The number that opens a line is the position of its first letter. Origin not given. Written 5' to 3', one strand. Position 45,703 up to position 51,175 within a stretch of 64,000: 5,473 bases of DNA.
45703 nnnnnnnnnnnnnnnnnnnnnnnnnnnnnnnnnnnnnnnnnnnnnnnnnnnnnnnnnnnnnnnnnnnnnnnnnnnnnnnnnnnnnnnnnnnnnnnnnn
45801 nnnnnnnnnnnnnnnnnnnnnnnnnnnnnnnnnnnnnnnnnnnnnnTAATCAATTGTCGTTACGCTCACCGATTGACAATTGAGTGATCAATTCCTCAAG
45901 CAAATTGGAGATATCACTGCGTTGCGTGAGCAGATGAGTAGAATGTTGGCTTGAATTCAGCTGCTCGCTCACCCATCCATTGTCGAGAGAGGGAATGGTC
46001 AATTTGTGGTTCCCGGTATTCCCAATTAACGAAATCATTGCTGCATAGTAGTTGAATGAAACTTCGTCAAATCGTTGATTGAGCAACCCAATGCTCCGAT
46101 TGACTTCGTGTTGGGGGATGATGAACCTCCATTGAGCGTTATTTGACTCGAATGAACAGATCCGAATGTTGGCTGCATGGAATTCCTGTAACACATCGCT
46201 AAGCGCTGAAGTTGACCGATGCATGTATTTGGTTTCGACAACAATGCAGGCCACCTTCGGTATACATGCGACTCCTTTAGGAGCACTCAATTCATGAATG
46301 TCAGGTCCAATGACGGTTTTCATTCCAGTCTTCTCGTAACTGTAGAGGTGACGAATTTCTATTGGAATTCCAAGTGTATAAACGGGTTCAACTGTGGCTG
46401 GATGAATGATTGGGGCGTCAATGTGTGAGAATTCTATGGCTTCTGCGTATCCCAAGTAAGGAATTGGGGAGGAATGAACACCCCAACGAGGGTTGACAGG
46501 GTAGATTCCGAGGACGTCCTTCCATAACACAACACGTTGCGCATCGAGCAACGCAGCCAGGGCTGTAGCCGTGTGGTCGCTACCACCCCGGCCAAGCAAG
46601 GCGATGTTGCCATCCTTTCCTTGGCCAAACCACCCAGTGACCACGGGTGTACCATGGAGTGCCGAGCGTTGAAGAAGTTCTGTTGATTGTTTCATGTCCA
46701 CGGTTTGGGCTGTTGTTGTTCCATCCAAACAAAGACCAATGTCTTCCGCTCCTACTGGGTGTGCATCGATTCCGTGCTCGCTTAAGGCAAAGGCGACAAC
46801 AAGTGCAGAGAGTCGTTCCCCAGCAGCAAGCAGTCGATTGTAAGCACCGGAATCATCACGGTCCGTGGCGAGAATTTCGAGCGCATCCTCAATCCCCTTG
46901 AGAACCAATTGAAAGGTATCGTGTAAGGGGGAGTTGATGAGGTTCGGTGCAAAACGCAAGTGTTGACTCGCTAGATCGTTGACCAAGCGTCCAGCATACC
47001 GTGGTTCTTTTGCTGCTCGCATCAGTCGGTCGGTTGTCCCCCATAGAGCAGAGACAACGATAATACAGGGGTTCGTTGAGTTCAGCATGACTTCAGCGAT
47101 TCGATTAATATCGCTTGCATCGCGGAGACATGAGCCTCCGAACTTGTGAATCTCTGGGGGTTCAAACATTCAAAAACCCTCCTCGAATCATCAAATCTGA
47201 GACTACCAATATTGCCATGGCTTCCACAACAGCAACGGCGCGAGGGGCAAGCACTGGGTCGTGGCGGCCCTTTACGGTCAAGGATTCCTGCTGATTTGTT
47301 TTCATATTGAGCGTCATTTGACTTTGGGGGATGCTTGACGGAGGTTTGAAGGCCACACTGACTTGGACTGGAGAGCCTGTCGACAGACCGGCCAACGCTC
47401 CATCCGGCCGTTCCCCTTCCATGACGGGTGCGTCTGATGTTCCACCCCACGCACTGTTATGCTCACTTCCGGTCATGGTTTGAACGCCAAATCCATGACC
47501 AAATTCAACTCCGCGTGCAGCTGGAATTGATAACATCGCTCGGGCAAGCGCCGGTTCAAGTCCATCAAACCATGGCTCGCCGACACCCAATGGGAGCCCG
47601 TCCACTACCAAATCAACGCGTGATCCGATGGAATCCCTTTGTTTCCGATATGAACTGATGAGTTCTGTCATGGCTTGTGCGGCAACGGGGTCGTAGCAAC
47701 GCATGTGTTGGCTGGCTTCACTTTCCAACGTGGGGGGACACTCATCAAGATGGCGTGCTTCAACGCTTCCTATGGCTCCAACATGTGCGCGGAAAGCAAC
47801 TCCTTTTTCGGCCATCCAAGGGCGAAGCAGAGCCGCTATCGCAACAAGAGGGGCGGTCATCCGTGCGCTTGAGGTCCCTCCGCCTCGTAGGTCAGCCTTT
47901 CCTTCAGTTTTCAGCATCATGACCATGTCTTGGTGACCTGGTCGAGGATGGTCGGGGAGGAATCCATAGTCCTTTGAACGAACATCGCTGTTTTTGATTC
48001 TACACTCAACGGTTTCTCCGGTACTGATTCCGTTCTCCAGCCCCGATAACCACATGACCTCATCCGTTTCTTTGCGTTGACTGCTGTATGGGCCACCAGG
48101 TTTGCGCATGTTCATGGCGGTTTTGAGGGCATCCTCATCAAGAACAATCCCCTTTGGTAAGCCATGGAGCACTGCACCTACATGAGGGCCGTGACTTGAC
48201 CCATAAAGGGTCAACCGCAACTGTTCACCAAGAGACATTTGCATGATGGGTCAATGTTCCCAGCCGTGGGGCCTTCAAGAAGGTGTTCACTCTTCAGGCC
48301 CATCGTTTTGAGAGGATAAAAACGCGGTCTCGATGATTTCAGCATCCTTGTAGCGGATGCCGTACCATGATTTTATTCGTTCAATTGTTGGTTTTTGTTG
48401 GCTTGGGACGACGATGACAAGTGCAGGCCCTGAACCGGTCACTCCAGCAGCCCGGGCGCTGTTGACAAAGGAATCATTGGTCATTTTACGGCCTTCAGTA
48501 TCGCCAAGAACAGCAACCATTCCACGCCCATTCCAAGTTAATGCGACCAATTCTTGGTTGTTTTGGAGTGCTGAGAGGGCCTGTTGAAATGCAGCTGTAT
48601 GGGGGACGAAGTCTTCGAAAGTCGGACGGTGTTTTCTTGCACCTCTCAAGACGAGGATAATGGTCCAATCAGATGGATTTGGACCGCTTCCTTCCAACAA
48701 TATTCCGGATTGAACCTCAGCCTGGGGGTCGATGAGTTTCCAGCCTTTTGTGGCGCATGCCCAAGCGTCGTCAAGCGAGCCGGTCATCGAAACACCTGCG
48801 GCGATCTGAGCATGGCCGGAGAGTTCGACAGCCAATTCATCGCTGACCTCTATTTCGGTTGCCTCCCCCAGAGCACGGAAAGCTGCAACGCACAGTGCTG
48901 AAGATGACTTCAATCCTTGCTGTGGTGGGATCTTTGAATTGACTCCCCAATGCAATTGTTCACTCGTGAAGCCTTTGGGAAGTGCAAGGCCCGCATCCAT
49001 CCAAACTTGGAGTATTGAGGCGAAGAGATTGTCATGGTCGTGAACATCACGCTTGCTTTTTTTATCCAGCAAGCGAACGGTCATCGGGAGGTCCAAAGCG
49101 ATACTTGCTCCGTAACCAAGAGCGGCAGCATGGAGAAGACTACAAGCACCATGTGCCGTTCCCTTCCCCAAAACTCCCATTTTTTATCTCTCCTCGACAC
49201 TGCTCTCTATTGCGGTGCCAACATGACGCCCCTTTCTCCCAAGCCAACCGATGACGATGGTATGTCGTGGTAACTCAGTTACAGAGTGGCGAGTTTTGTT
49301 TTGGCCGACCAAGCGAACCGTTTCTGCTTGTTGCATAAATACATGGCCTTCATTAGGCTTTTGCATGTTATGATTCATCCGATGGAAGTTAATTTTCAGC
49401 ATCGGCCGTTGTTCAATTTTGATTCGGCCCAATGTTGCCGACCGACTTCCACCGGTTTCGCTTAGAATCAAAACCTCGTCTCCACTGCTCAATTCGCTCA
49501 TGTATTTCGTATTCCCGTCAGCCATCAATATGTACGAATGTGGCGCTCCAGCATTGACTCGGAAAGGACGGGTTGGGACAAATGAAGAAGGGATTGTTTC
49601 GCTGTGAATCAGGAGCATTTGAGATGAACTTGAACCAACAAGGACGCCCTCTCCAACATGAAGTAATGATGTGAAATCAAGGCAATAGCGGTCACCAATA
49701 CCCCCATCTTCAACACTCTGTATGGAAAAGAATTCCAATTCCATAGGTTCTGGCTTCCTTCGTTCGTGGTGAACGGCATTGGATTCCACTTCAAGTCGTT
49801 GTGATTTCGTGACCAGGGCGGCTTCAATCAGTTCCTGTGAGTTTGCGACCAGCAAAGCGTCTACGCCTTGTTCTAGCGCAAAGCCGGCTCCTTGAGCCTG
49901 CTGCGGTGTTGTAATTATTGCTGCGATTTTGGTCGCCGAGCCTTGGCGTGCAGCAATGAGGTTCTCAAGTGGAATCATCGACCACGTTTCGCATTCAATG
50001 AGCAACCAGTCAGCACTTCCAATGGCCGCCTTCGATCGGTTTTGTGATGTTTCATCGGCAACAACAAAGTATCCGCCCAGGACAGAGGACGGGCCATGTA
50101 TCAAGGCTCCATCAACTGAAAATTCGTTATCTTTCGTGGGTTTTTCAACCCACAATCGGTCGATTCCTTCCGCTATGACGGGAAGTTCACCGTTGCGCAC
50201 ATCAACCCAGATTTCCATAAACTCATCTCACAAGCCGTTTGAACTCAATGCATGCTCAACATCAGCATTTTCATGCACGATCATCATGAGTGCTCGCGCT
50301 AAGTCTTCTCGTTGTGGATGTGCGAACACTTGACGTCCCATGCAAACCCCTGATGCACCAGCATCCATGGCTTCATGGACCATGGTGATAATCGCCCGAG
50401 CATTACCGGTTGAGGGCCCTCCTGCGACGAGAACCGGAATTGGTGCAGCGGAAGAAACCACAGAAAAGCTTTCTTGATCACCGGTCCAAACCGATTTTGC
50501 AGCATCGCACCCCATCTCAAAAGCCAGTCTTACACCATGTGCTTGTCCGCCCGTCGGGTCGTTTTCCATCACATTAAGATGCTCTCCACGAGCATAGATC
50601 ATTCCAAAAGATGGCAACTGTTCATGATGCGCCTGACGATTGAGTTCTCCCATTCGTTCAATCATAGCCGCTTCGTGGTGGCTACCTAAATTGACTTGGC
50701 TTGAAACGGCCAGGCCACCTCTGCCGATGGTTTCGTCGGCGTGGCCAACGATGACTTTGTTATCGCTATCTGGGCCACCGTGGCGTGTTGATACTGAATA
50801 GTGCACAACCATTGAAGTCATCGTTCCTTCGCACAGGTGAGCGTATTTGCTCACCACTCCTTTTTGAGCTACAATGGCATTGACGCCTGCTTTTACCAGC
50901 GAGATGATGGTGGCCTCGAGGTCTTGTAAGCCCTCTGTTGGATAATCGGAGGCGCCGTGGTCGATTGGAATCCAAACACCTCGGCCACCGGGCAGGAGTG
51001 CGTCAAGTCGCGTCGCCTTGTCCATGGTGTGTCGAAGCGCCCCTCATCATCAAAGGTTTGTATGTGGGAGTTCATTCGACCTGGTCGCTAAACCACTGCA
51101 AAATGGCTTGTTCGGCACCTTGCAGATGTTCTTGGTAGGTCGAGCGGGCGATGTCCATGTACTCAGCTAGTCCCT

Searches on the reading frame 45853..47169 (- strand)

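Call 100: search_protein_families(library=pfam, proteins=[window:45853-47169:-], max_evalue=0.000001)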
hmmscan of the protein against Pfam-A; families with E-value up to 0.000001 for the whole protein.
window:45853-47169:- (439 aa): 1 family
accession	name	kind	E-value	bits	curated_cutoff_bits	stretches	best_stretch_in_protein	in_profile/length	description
PF00696.33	AA_kinase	-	5.4e-31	108.6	24.9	1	7-273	4-233/234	Amino acid kinase family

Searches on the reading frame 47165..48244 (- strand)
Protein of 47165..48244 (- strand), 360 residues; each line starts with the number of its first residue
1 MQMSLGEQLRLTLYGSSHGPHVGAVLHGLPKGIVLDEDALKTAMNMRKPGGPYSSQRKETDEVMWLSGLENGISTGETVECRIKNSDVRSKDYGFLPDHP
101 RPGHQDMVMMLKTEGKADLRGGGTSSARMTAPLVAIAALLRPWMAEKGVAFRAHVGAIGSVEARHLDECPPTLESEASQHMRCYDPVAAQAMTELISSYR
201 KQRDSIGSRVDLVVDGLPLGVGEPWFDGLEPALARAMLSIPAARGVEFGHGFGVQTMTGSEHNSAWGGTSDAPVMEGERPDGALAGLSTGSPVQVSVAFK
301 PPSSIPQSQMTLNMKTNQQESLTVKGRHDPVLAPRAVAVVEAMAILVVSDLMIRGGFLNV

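Call 100: search_protein_families(library=pfam, proteins=[window:47165-48244:-], max_evalue=0.000001)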
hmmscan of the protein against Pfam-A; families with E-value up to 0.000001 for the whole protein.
window:47165-48244:- (360 aa): 1 family
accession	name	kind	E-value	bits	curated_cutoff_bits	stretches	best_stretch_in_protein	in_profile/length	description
PF01264.26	Chorismate_synt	-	1.3e-100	336.7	27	1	9-353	1-327/327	Chorismate synthase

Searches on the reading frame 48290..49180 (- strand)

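Call 100: search_protein_families(library=pfam, proteins=[window:48290-49180:-], max_evalue=0.000001)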
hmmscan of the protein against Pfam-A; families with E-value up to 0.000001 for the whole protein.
window:48290-49180:- (297 aa): 1 family
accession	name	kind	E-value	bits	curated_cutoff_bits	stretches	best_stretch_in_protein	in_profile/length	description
PF00288.32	GHMP_kinases_N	-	4.8e-10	39.9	22.3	1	74-145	16-86/87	GHMP kinases N terminal domain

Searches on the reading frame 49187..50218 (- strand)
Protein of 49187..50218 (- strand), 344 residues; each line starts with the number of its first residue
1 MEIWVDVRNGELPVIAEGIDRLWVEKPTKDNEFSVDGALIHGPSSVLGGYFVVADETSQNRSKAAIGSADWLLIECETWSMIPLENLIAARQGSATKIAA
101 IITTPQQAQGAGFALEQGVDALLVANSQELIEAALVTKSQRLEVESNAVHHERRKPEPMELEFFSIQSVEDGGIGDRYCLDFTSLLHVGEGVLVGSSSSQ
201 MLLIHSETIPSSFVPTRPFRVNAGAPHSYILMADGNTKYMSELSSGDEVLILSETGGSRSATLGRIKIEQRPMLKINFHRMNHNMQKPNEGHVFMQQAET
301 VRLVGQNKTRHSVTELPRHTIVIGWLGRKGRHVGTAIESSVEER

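Call 101: search_protein_families(library=pfam, proteins=[window:49187-50218:-], max_evalue=0.000001)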
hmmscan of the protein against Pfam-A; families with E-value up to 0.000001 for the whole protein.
window:49187-50218:- (344 aa): 1 family
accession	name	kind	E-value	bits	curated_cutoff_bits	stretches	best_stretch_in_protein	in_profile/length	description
PF01959.21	DHQS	-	2.6e-80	270.4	22.2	1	36-344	54-344/344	3-dehydroquinate synthase II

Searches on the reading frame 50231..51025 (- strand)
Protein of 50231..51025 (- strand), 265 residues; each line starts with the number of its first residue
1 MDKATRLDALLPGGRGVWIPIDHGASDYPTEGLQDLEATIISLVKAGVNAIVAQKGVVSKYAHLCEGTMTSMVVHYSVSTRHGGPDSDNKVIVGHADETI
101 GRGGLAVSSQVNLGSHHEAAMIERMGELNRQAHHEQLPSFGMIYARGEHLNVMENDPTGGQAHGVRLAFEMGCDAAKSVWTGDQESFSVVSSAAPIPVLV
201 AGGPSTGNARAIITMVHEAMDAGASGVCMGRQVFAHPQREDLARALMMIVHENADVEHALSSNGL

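Call 73: search_protein_families(library=pfam, proteins=[window:50231-51025:-], max_evalue=0.01)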
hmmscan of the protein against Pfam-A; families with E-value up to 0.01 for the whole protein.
window:50231-51025:- (265 aa): 1 family
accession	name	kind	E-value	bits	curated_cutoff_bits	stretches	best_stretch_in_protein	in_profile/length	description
PF01791.15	DeoC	-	1.3e-29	103.9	23.8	1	19-236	4-229/229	DeoC/LacD family aldolase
